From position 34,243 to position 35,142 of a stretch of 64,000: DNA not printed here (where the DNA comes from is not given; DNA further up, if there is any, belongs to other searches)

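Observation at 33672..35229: Three-gene operon: CR-type zinc-finger miniprotein, unknown 199-aa protein, COG3910-like ABC-type ATPase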

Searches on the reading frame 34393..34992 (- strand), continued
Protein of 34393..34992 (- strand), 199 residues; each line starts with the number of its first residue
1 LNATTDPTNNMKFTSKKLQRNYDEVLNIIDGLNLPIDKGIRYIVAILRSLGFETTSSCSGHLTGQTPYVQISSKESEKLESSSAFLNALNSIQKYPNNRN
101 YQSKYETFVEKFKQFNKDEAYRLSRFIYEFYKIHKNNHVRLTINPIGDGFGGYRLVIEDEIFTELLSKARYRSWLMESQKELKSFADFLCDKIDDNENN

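Call 56: fold_search(model_id=the predicted structure, library=viral)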
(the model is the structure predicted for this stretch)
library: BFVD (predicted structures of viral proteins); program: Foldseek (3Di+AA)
matches with E <= 10: 218; with E <= 0.001: 0
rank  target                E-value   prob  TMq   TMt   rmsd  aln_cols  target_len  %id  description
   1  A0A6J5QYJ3            8.8e-03  0.97  0.30  0.42   7.5       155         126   15  Uncharacterized protein [uncultured Caudovirales phage]
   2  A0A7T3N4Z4            1.3e-02  1.00  0.46  0.60   5.6       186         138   14  (no name in the UniProt tables at hand)
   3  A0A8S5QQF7            2.2e-02  0.97  0.34  0.43  10.7       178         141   15  Uncharacterized protein [Myoviridae sp. ctgXL3]
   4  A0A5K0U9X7            5.6e-02  0.51  0.33  0.25  23.0       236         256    9  Uncharacterized protein [Yasminevirus sp. GU-2018]
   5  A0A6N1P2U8            1.3e-01  0.33  0.30  0.30  18.4       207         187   15  Uncharacterized protein [Tupanvirus soda lake]
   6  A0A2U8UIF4            1.4e-01  0.33  0.23  0.27  16.3       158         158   11  (no name in the UniProt tables at hand)
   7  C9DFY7                3.2e-01  0.08  0.19  0.21  12.3       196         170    8  Uncharacterized protein [Delftia phage PhiW-14]
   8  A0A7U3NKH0            3.6e-01  0.44  0.33  0.36   9.2       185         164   10  Uncharacterized protein [Bacillus phage Kirov]
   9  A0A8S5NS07            4.0e-01  0.44  0.20  0.29   9.8        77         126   14  Uncharacterized protein [Myoviridae sp. ctr0w28]
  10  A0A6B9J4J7            4.2e-01  0.21  0.29  0.34  10.0       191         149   12  Uncharacterized protein [Photobacterium phage PDCC-1]
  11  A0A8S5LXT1            4.5e-01  0.06  0.20  0.18  16.8       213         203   13  INTRON-ENCODED ENDONUCLEASE I-SCEI [Myoviridae sp. ctZgq1]
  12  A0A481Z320            5.1e-01  0.07  0.17  0.07  20.3       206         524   13  Uncharacterized protein [Pithovirus LCPAC102]
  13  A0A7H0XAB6            6.0e-01  0.11  0.21  0.12  12.0       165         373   10  (no name in the UniProt tables at hand)
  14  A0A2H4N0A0            6.0e-01  0.09  0.23  0.20  17.6       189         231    8  RNA-directed RNA polymerase L (Fragment) [Asturias virus]
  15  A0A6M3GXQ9            9.5e-01  0.16  0.15  0.26   8.7        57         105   18  P1 (Fragment) [Fijivirus sp.]
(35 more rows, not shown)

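Call 57: find_related_loci(query=A3, collection=viral_contigs, flank=5000)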
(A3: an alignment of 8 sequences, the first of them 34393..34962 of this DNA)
Query A3 (189 aa) in viral_contigs; peptide patterns used: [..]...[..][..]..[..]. (x = any residue, [..] = any of these).
4 stretches matched a pattern; 1 encode a relative of the query (tblastn E <= 1e-3); 1 distinct loci.
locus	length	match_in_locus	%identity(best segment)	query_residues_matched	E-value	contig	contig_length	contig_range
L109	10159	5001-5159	30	26-76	1e-4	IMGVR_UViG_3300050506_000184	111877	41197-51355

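Call 59: search_protein_families(library=pfam, proteins=[P0163, P0192, P0198, P0214, P0215, P0237, P0247, P0154, P0159, P0233], max_evalue=0.01)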
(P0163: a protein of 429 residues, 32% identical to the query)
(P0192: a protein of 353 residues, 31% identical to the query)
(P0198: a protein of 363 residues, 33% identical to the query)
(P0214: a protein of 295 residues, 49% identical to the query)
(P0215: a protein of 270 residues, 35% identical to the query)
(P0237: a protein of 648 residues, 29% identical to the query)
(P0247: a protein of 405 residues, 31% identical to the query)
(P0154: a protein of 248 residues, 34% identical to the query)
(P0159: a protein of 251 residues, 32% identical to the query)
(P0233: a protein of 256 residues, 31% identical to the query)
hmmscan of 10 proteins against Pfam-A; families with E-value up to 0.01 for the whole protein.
P0163 (429 aa): 1 family
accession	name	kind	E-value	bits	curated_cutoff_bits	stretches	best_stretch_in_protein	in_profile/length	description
PF13489.12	Methyltransf_23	-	0.00037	20.7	27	1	68-136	7-73/164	Methyltransferase domain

P0192 (353 aa): 0 families

P0198 (363 aa): 1 family
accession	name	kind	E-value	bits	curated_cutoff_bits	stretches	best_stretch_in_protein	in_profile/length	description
PF20329.3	DUF6624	-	0.0031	17.4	27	1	235-347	41-162/173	Family of unknown function (DUF6624)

P0214 (295 aa): 0 families

P0215 (270 aa): 0 families

P0237 (648 aa): 3 families
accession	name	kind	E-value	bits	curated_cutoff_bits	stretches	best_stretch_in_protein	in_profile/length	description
PF00216.26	Bac_DNA_binding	-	1.1e-09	38.9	22.4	0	160-194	35-66/90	Bacterial DNA-binding protein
PF00433.29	Pkinase_C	-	1.3e-07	32.7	20.9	0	69-93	19-43/44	Protein kinase C terminal domain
PF20846.3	PNMA_N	-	1.4e-07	32.3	27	0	153-189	27-63/92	PNMA N-terminal RRM-like domain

P0247 (405 aa): 1 family
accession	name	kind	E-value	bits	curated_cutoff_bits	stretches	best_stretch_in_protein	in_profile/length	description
PF14931.11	IFT20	-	0.0013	19.3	27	1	210-278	8-76/119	Intraflagellar transport complex B, subunit 20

P0154 (248 aa): 0 families

P0159 (251 aa): 0 families

P0233 (256 aa): 0 families

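Call 60: list_cluster_members(proteins=[P0001, P0003, P0123, P0004])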
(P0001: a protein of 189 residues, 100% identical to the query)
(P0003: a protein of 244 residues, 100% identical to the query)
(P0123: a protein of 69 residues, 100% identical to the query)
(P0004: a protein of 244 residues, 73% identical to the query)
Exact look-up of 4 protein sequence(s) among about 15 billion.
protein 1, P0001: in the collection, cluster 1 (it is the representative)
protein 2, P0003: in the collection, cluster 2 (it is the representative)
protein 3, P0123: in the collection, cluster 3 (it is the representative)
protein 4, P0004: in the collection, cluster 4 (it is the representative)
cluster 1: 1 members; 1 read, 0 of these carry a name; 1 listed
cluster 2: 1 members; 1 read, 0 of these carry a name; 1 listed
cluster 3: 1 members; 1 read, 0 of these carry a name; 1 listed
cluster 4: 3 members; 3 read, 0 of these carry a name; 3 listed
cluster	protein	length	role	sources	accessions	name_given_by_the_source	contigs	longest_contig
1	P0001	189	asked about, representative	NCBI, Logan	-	-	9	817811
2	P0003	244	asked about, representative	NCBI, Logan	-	-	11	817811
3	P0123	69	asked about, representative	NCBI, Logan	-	-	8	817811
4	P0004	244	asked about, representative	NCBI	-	-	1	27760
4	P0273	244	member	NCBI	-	-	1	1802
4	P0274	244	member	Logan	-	-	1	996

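Call 62: find_encoding_contigs(protein=P0131, flank=4000, max_places=3)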
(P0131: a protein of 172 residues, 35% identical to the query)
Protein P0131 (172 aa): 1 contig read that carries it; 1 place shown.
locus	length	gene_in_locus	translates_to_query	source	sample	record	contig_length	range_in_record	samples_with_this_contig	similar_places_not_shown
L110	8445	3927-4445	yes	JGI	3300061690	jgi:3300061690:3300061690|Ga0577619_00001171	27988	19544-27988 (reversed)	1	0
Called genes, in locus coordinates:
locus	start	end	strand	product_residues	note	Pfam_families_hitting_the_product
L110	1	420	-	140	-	?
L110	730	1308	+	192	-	PF05063:MT-A70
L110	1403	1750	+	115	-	-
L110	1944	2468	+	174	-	PF12957:DUF3846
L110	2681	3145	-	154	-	-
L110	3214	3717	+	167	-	PF04471:Mrr_cat (weak)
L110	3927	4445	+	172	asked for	-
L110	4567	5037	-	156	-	-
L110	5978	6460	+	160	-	-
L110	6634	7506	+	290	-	PF13638:PIN_4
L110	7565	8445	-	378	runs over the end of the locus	PF21407:SduA_N, PF14082:SduA_C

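Call 63: find_encoding_contigs(protein=P0133, flank=4000, max_places=3)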
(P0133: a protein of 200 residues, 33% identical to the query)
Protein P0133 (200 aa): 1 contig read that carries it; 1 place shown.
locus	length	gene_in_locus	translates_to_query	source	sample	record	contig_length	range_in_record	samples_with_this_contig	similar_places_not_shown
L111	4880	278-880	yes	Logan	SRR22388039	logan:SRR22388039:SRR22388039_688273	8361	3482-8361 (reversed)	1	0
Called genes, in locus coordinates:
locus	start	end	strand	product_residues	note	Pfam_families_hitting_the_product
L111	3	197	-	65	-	?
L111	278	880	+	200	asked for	-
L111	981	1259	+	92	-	-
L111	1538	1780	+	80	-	-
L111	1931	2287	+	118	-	-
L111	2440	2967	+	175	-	-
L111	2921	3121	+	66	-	-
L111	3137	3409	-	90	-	PF00216:Bac_DNA_binding, PF18291:HU-HIG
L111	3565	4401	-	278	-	PF00149:Metallophos, PF13277:YmdB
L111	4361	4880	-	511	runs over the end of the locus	PF12072:RNase_Y_N, PF00013:KH_1, PF01966:HD, PF08668:HDOD (faint)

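Call 70: search_protein_families(library=pfam, alignment_id=A5, max_evalue=0.1)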
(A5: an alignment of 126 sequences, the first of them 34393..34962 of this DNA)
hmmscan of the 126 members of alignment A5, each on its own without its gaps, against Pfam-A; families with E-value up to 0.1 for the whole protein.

A. member 1, window:34393-34962:- (189 aa): 3 families
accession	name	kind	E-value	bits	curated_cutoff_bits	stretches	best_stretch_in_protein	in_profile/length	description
PF25708.1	Phage_T7_Gp5_9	-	0.02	15.3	24.5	1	58-80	4-26/46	Phage T7 gp5.9 RecBCD inhibitor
PF02676.19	TYW3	-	0.029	14.1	27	1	26-53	23-51/211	Methyltransferase TYW3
PF08761.16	dUTPase_2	-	0.035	14.8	22.9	1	49-132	77-159/162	dUTPase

B. families by the number of members that match (of 126 scanned): 67 families (the first 25 are shown)
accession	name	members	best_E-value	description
PF02676.19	TYW3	11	8.6e-05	Methyltransferase TYW3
PF22859.1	IBIN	2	0.03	Induced by infection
PF11333.13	DUF3135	1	0.00036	Protein of unknown function (DUF3135)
PF14712.11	Snapin_Pallidin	1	0.0014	Snapin/Pallidin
PF17944.6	Arg_decarbox_C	1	0.0025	Arginine decarboxylase C-terminal helical extension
PF25398.1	CUX1_N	1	0.0032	CUX1-like, N-terminal tRNA-binding arm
PF06320.18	GCN5L1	1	0.0033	GCN5-like protein 1 (GCN5L1)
PF12247.13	MKT1_N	1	0.0051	Temperature dependent protein affecting M2 dsRNA replication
PF13400.11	Tad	1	0.0061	Putative Flp pilus-assembly TadE/G-like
PF16229.10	DUF4888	1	0.014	Domain of unknown function (DUF4888)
PF18088.7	Glyco_H_20C_C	1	0.014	Glycoside Hydrolase 20C C-terminal domain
PF02672.20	CP12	1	0.016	CP12 domain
PF14127.11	DUF4294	1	0.017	Domain of unknown function (DUF4294)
PF09888.14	DUF2115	1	0.018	Uncharacterized protein conserved in archaea (DUF2115)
PF04999.18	FtsL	1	0.018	Cell division protein FtsL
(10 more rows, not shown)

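Call 71: search_solved_structures(query=A5, max_evalue=10, show_alignments=2)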
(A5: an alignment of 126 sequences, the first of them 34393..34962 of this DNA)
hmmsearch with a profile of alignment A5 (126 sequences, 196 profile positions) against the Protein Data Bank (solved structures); distinct sequences matched with E-value up to 10: 5.
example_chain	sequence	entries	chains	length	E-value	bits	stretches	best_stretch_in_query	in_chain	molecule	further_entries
1v2a_A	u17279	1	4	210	0.023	17.9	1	104-186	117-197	glutathione transferase gst1-6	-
6fdl_A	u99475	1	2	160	0.031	17.4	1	105-186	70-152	Meiosis regulator and mRNA stability factor 1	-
3rh3_A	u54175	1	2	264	0.78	12.9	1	137-186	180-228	Uncharacterized DUF3829-like protein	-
6clz_B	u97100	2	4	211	1.1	12.4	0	81-143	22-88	Apolipoprotein A-I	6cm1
7ebe_A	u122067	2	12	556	6.6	9.8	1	61-133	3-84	Isocitrate lyase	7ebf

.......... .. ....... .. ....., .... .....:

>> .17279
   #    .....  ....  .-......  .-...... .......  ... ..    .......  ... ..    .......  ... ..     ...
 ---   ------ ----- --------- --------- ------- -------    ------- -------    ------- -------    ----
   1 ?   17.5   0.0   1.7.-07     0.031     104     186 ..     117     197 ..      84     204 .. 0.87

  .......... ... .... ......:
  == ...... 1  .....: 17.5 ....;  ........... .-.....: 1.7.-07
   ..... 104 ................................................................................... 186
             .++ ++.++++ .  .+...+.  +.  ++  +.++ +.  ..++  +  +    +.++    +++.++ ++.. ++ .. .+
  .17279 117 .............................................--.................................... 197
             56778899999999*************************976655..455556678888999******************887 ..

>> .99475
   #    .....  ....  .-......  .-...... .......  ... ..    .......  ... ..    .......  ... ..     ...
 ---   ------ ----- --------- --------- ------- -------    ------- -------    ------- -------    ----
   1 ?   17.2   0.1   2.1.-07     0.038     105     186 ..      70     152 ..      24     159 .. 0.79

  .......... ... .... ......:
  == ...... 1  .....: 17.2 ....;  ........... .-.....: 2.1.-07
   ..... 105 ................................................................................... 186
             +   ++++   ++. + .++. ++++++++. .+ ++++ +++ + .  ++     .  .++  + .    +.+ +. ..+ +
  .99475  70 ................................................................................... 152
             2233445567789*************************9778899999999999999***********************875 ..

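Call 96: search_dna_similar(query=P0164, collection=phages, mode=protein, max_evalue=0.001, max_rows=15)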
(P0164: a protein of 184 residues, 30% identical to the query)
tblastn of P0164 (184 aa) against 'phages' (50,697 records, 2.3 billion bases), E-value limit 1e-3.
No match.

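Call 97: search_dna_similar(query=P0164, collection=plasmids, mode=protein, max_evalue=0.001, max_rows=15)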
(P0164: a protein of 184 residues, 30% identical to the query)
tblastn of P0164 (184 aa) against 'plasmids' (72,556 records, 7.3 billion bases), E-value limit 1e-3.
Records with a match: 1; places in all: 1; records where one place covers at least 80% of the query: 0.
Best place of each record, by identity: <60% 1.
By first word of the organism name: Skermanella 1.
By predicted mobility (MOB-suite, as given by PLSDB): mobilizable 1.
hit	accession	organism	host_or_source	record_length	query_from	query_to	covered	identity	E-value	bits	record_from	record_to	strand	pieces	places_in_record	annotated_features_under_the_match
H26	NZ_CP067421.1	Skermanella sp. TT6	Homo sapiens,single cell,skin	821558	9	62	29%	50.9%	9e-10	64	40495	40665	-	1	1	hypothetical protein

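Call 98: get_annotated_region(hit=H26, flank=5000)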
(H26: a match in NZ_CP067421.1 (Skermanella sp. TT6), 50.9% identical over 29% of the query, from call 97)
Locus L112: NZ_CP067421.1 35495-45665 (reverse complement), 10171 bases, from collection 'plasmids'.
description: Skermanella sp. TT6 plasmid pTT6-1, complete sequence
organism: Skermanella sp. TT6 (NCBI taxid 2775420)
taxonomy: Bacteria; Pseudomonadota; Alphaproteobacteria; Rhodospirillales; Azospirillaceae; Skermanella; Skermanella sp. TT6
host: -; source: Homo sapiens,single cell,skin; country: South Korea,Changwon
typing (MOB-suite, as given by PLSDB): mobilizable; relaxase MOBP
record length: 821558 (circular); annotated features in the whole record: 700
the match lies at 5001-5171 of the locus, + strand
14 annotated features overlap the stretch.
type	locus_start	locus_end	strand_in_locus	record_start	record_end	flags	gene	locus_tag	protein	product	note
CDS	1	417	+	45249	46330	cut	-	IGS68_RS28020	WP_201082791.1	IS630 family transposase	-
CDS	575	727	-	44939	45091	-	-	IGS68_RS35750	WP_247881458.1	GNAT family N-acetyltransferase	-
CDS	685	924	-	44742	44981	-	-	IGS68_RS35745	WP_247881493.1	hypothetical protein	-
CDS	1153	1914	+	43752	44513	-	-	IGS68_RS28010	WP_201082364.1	YsnF/AvaK domain-containing protein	-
CDS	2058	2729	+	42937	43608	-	-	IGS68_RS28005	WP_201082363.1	phasin family protein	-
CDS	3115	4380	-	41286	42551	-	-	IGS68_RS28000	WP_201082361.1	metallochaperone AztD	-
CDS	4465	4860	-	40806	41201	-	-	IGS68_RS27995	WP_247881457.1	hypothetical protein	-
CDS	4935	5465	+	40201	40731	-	-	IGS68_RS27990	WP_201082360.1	hypothetical protein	-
CDS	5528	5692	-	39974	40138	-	-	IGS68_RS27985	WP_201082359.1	hypothetical protein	-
CDS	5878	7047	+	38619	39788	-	-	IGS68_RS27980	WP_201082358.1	S-(hydroxymethyl)glutathione dehydrogenase/class III alcohol dehydrogenase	GO:0006113 - fermentation [Evidence IEA]; GO:0009404 - toxin metabolic process [Evidence IEA]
CDS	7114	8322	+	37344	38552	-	zigA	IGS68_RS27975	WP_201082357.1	zinc metallochaperone GTPase ZigA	-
CDS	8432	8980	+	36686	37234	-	-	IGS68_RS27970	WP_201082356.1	DUF1826 domain-containing protein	-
CDS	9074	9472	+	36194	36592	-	-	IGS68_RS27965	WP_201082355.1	hypothetical protein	-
CDS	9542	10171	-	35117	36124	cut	-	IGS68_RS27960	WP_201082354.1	hypothetical protein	-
